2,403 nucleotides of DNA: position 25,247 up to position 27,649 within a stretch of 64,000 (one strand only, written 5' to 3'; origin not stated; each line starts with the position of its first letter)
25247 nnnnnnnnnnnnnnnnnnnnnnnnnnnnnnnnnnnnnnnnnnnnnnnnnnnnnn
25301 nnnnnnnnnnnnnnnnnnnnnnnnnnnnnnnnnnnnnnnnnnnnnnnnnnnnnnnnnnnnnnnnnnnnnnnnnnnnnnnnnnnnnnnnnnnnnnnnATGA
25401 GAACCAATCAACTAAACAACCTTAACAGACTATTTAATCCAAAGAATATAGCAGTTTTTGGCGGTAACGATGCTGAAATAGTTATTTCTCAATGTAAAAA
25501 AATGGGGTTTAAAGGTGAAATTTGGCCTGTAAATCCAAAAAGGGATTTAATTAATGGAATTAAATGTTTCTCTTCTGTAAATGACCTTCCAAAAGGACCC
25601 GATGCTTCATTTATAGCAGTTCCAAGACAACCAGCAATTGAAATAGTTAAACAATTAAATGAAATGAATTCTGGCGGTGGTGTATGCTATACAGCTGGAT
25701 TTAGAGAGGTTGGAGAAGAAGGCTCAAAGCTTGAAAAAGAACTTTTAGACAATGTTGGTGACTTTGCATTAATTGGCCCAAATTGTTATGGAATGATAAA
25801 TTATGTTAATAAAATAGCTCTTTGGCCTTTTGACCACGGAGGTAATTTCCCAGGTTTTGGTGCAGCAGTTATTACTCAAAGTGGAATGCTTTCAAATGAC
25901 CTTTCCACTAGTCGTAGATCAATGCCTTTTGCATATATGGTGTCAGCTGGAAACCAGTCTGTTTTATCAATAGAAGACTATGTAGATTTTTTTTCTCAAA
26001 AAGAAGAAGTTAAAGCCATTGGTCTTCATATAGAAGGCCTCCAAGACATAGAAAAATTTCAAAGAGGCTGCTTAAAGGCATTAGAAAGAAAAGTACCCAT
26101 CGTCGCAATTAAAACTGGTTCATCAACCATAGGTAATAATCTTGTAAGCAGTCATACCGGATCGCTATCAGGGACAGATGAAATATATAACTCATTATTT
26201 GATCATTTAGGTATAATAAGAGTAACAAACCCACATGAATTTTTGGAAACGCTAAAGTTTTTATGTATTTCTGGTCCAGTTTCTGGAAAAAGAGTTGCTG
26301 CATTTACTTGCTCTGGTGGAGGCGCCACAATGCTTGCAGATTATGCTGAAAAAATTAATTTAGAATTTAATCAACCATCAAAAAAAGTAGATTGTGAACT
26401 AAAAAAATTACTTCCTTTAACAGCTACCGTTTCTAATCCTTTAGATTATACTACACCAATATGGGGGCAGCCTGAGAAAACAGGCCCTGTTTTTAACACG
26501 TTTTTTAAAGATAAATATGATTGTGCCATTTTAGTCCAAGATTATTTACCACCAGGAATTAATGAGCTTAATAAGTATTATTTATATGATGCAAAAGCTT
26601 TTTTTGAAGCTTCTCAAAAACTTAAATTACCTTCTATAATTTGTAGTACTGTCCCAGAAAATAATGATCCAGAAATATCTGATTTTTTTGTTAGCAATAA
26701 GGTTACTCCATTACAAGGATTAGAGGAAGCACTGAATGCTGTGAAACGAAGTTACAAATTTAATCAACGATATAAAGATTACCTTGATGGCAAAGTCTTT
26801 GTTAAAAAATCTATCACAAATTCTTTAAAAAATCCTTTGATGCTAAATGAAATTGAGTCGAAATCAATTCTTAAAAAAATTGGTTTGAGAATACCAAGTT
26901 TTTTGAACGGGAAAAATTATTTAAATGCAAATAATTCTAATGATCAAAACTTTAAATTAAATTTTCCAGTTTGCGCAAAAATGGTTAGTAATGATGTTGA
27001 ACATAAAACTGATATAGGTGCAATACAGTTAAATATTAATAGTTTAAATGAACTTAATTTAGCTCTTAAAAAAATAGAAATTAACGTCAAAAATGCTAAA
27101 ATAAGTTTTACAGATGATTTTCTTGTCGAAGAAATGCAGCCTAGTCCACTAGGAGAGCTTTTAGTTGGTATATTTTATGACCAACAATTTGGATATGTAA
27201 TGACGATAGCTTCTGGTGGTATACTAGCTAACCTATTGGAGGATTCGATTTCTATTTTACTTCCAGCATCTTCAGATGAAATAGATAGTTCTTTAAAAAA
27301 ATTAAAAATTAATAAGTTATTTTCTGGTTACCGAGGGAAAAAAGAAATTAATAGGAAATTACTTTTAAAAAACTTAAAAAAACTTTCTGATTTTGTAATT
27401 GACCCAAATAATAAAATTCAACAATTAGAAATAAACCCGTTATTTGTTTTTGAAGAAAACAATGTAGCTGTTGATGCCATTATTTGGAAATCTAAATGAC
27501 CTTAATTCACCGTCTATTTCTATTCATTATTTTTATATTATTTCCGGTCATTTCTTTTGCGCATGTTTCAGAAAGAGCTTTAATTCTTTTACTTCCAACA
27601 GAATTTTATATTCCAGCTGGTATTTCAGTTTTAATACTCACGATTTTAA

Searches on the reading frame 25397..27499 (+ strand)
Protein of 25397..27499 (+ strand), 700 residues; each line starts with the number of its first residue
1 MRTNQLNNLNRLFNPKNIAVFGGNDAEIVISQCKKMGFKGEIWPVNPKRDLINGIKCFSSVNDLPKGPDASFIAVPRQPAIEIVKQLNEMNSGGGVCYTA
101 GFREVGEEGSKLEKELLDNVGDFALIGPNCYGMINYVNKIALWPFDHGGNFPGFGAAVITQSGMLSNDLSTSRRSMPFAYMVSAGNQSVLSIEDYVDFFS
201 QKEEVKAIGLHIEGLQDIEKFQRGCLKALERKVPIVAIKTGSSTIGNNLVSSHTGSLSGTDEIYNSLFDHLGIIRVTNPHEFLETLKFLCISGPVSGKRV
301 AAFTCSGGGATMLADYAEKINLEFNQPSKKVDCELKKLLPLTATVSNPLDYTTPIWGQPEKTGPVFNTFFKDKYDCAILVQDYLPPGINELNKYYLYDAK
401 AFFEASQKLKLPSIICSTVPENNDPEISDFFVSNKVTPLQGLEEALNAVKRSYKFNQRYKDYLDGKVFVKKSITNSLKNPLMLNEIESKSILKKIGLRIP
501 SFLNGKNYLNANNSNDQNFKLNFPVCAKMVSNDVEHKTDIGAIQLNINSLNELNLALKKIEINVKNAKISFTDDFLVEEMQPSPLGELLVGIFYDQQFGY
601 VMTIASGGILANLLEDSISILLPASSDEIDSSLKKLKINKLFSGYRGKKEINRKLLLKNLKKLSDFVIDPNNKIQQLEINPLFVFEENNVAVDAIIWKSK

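Call 8: search_protein_families(library=ncbifam, proteins=[window:25397-27499:+])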
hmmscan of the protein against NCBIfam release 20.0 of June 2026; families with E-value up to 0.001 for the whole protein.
window:25397-27499:+ (700 aa): 4 families
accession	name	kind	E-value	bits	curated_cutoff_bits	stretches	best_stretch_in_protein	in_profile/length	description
NF045492.1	HydPropCoALig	equivalog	8.6e-78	262.3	1300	2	7-353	246-602/700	3-hydroxypropionate--CoA ligase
NF045494.1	AcCoALig_Archglob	equivalog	1.9e-77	261.2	1200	2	6-451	215-658/665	acetate--CoA ligase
TIGR02717.1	AcCoA-syn-alpha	equivalog_domain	2.3e-74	250.7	567.15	1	9-450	1-441/447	acetate--CoA ligase alpha subunit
NF045493.1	HydDutCoALig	equivalog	2.5e-69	234.6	1300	1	11-689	5-687/698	4-hydroxybutyrate--CoA ligase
